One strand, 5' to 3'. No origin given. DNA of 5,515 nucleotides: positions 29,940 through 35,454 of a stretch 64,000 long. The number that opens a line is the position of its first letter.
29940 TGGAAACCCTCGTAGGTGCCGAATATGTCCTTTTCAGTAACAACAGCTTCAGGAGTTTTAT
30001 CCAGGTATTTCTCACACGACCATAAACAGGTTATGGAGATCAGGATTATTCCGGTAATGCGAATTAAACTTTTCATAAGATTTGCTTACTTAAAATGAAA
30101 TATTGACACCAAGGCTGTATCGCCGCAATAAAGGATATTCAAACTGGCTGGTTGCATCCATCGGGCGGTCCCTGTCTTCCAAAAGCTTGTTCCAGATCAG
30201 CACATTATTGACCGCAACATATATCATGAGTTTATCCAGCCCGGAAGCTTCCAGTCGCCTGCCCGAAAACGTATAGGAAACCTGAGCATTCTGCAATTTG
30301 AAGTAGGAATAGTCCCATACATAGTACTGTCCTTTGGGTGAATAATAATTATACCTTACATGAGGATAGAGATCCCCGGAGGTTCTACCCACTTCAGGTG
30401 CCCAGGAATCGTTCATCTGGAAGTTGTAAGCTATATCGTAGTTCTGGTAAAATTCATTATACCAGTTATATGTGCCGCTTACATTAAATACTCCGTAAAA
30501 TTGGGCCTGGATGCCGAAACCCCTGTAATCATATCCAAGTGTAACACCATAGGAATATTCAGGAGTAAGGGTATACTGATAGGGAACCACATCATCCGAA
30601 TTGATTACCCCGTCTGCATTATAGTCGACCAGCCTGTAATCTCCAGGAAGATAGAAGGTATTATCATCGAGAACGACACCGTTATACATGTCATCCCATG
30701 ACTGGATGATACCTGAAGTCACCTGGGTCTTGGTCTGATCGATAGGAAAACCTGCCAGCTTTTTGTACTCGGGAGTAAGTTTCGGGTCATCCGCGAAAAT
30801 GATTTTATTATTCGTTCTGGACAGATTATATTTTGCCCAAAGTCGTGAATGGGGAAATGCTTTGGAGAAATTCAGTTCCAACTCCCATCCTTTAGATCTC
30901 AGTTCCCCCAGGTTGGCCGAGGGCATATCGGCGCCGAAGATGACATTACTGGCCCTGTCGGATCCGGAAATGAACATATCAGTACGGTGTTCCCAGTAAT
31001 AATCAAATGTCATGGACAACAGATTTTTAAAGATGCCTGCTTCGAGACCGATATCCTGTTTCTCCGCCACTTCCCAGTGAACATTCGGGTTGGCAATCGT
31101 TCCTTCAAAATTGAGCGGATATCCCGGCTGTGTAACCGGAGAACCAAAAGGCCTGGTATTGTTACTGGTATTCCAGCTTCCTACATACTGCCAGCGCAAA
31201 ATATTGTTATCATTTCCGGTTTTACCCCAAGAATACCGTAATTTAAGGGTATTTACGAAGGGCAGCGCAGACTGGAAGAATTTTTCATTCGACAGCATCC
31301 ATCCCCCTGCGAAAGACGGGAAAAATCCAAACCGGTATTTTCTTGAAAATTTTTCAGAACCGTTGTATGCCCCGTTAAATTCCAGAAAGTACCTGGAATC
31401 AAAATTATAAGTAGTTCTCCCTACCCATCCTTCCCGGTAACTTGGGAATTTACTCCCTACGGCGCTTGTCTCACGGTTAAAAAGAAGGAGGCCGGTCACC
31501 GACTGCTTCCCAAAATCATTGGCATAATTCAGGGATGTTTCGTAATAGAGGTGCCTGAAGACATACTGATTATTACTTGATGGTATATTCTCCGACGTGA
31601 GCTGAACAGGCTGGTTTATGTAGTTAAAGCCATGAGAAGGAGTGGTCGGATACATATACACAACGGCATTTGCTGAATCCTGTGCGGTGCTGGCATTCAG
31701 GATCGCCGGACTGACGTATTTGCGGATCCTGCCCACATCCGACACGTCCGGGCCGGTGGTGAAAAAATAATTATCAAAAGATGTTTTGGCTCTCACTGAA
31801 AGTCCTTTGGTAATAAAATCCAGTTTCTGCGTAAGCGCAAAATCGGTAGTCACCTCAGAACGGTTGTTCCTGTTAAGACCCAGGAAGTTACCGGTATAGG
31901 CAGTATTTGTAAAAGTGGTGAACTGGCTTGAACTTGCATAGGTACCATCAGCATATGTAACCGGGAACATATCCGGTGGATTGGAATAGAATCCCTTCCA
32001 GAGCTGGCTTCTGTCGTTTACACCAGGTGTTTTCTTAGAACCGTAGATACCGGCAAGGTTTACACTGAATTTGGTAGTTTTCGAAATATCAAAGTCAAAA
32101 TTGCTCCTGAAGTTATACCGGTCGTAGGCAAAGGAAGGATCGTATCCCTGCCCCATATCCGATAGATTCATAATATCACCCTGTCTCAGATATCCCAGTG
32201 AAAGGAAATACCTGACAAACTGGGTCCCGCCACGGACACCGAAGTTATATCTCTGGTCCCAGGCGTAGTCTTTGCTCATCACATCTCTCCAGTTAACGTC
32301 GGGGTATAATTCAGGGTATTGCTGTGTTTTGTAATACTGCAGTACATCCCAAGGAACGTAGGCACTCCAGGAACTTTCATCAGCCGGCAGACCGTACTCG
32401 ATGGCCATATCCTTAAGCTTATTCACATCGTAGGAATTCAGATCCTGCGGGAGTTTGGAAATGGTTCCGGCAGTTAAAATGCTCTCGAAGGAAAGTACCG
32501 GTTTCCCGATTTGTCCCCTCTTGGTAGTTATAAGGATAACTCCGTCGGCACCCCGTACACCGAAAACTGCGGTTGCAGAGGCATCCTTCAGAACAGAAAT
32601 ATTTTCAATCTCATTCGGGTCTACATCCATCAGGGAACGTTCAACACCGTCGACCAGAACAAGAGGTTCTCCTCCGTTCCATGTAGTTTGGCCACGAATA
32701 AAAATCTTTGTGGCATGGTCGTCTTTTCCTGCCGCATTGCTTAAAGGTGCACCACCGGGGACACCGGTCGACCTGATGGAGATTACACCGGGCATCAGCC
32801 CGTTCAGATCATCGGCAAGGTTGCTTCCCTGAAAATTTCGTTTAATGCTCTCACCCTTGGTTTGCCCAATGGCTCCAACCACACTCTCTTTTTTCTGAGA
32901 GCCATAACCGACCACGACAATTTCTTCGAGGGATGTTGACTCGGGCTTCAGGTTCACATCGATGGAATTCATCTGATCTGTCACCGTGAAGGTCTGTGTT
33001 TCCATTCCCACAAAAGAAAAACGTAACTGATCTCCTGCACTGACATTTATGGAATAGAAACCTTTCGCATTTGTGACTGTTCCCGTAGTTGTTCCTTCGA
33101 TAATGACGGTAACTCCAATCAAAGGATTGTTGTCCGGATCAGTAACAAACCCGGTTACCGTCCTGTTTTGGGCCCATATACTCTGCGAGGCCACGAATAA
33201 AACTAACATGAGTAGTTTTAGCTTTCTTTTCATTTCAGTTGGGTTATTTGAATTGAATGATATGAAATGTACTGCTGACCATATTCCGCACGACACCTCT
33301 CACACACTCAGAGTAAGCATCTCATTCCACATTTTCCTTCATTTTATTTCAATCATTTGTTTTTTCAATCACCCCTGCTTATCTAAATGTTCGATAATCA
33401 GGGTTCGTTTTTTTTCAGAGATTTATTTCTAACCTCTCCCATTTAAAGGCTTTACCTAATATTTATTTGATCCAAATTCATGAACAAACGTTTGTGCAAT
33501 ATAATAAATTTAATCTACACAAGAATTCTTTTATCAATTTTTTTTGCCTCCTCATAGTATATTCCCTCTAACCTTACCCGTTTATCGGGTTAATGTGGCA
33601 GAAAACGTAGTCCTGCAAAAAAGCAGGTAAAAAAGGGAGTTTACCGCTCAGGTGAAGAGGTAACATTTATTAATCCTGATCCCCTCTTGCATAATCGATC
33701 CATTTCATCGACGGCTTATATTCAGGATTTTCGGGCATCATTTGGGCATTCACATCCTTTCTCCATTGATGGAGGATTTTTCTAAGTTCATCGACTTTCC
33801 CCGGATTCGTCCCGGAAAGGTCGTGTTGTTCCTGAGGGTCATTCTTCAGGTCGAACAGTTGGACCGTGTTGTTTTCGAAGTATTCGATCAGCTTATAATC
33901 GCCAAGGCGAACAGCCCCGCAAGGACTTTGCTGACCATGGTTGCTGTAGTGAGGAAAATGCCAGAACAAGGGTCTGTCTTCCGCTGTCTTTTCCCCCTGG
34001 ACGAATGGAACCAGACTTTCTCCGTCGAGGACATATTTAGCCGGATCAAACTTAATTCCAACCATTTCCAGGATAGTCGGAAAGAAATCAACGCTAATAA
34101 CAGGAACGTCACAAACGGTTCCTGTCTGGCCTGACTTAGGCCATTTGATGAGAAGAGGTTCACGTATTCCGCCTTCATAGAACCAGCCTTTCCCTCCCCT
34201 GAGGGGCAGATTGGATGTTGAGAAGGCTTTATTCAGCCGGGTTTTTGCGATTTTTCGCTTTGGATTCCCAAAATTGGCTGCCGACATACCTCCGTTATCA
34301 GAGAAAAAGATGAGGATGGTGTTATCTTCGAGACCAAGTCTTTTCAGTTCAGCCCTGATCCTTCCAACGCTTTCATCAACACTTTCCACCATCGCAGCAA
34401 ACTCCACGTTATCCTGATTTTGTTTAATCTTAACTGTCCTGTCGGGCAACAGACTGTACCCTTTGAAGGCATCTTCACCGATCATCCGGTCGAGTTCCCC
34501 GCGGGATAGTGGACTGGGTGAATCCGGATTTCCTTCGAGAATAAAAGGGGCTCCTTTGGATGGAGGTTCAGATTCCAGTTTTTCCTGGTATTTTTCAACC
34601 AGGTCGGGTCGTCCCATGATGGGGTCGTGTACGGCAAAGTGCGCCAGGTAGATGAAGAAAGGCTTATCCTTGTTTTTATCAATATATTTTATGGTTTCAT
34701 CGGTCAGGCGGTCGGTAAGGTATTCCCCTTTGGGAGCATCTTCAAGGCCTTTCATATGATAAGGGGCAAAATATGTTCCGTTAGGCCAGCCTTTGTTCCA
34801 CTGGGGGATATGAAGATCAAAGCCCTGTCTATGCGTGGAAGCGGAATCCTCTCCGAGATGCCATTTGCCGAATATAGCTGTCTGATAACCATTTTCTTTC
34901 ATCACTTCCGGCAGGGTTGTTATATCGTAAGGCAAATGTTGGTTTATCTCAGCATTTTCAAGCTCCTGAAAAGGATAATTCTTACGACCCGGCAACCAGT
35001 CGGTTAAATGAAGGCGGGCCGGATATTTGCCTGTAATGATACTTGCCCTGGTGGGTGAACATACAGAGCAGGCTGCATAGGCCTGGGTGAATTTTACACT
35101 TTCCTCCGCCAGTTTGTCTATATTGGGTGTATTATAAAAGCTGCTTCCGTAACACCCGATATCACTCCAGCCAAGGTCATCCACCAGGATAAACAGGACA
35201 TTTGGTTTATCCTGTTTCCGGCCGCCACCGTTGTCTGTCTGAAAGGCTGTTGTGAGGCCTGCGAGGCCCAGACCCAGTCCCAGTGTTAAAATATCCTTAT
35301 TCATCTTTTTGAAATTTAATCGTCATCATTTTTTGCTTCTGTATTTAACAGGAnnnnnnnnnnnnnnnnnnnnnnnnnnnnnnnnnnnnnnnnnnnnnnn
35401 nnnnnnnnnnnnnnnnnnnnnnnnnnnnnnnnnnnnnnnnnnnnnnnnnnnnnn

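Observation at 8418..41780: Large LacI-controlled PUL that may target a ribose/phosphate-containing (and sulfated) polymer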

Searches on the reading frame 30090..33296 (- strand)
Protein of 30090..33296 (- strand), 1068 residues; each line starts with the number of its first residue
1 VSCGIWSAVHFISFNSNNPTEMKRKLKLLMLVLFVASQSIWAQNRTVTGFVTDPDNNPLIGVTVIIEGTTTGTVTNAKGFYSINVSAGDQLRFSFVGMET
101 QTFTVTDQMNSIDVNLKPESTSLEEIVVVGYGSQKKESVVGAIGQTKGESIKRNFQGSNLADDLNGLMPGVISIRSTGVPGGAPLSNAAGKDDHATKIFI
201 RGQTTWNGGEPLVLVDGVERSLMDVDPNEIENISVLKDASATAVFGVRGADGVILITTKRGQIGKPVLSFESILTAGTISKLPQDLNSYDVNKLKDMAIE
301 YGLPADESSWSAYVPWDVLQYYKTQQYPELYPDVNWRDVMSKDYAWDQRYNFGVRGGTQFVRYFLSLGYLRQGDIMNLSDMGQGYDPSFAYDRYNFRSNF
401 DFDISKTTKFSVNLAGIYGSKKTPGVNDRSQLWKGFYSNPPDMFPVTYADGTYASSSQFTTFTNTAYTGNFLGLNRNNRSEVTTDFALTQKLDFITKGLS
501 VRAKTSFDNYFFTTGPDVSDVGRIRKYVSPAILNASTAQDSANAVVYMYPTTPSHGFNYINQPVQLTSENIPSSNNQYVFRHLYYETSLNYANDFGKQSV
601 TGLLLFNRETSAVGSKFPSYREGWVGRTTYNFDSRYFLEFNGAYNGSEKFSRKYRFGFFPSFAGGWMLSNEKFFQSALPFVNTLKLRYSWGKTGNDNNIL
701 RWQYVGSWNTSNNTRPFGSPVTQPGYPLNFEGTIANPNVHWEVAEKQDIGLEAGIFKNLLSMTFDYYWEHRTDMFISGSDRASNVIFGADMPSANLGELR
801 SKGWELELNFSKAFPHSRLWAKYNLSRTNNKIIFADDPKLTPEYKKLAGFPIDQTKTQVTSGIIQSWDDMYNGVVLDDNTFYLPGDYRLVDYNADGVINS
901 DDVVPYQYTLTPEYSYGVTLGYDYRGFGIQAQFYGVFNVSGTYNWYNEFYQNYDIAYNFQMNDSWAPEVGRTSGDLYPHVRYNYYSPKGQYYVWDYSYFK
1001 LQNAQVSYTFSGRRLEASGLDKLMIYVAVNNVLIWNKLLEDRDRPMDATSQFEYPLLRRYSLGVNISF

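Call 4: search_protein_families(library=pfam, proteins=[window:30090-33296:-])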
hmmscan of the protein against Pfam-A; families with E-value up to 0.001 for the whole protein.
window:30090-33296:- (1068 aa): 3 families
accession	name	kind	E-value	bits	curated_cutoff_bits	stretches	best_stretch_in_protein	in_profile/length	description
PF13715.12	CarbopepD_reg_2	-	1.2e-19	70.5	32.2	1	47-128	1-88/88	CarboxypepD_reg-like domain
PF13620.12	CarboxypepD_reg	-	4e-11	43.6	32.3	1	46-116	1-81/82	Carboxypeptidase regulatory-like domain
PF07715.20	Plug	-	1.5e-10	42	23.9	1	136-253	2-107/107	TonB-dependent Receptor Plug Domain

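Call 89: search_protein_families(library=ncbifam, proteins=[window:30090-33296:-], max_evalue=1e-10)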
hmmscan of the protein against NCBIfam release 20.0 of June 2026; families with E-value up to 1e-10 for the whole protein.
window:30090-33296:- (1068 aa): 2 families
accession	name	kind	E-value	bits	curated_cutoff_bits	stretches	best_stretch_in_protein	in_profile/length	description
TIGR04056.1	OMP_RagA_SusC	subfamily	5e-224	746.7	368.25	1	45-1068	1-981/981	SusC/RagA family TonB-linked outer membrane protein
TIGR04057.1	SusC_RagA_signa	signature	3.4e-16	58.7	46.2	1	229-259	1-31/31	SusC/RagA subfamily TonB-dependent outer membrane receptor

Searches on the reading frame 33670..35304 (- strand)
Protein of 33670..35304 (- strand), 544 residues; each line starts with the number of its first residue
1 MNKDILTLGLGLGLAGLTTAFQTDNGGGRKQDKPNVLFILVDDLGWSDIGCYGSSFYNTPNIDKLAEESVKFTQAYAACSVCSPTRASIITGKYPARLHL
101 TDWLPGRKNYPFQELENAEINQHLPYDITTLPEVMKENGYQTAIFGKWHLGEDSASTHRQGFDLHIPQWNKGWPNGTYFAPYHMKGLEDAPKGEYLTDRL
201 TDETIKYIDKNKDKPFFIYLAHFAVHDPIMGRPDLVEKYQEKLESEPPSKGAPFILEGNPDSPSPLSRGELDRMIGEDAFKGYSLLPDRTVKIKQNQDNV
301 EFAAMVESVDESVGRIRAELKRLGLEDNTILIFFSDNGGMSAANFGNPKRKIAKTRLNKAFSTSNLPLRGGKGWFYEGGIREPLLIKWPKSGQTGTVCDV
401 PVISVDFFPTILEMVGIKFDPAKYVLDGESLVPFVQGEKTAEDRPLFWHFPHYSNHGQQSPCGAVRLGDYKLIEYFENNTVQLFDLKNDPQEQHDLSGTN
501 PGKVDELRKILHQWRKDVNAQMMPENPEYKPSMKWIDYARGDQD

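Call 4: search_protein_families(library=pfam, proteins=[window:33670-35304:-])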
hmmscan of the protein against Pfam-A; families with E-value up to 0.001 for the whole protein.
window:33670-35304:- (544 aa): 4 families
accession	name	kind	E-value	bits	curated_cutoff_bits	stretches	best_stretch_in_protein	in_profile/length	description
PF00884.28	Sulfatase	-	2.9e-59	201.3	25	1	34-417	1-301/301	Sulfatase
PF16347.10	SGSH_C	-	4.8e-23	82.5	29.3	1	372-512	8-145/154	N-sulphoglucosamine sulphohydrolase, C-terminal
PF01663.27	Phosphodiest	-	4.8e-12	46.6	23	1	36-342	1-224/342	Type I phosphodiesterase / nucleotide pyrophosphatase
PF14707.11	Sulfatase_C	-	1.4e-05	26.1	30.9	1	481-532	56-106/127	C-terminal region of aryl-sulfatase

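Call 32: search_solved_structures(query=window:33670-35304:-, max_evalue=1e-20)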
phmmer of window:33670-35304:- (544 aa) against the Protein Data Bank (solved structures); distinct sequences matched with E-value up to 1e-20: 67 (the best 60 are shown).
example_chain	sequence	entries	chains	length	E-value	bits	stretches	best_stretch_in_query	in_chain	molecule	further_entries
9fo1_A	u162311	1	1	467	3.8e-140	471.2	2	26-243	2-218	k-carrageenan sulfatase S1_16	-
6ust_A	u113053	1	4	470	1.8e-109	369.9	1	33-527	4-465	N-acetylgalactosamine 6-sulfate sulfatase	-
7stt_A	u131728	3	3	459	7.8e-102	344.7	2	296-522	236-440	N-acetylgalactosamine-6-sulfatase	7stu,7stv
6prm_A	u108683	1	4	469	9.3e-70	238.8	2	27-239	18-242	exo-4S-kappa carrageenan S1 sulfatase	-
6uss_A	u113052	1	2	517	2e-68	234.5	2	300-524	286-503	Sulfatase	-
6psm_A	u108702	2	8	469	2.5e-68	234.1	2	27-239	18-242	exo-4S-kappa carrageenan S1 sulfatase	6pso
7oza_AAA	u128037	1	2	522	7.3e-61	209.5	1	298-531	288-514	Putative secreted sulfatase ydeN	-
9s8f_A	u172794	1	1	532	2.3e-60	207.9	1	298-523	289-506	Sulfatase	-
6bia_A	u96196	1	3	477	1e-56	195.8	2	30-234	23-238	Sulfatase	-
3ed4_A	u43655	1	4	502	4.5e-56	193.7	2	27-243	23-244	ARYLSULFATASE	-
7all_AAA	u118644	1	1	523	7.9e-56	192.9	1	32-526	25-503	Arylsulfatase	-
6b0j_A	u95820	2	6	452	8.4e-55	189.5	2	33-234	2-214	Iota-carrageenan sulfatase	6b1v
6b0k_A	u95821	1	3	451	9.9e-55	189.2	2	33-234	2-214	Iota-carrageenan sulfatase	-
7ana_AAA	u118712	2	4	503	4.4e-51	177.2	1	32-213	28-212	N-acetylgalactosamine-6-sulfatase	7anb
8eg3_A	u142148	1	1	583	2.8e-50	174.5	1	31-160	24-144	Steryl-sulfatase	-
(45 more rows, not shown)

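Call 89: search_protein_families(library=ncbifam, proteins=[window:33670-35304:-], max_evalue=1e-10)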
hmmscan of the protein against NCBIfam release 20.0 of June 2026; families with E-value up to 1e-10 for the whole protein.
window:33670-35304:- (544 aa): 4 families
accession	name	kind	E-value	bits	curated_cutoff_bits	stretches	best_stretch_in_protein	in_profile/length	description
NF010322.0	PRK13759.1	equivalog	3.6e-45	154.4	481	2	30-150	3-107/486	arylsulfatase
TIGR03417.1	chol_sulfatase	equivalog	1.8e-42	145.9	433.45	2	374-517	304-439/500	choline-sulfatase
NF045661.1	HdlasePehA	equivalog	1.3e-31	109.8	900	1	33-95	2-64/506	phosphoric/sulfuric ester hydrolase PehA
NF052527.1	Mn_arylsulf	exception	2e-21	76.5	850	0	33-163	1-113/479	manganese-dependent arylsulfatase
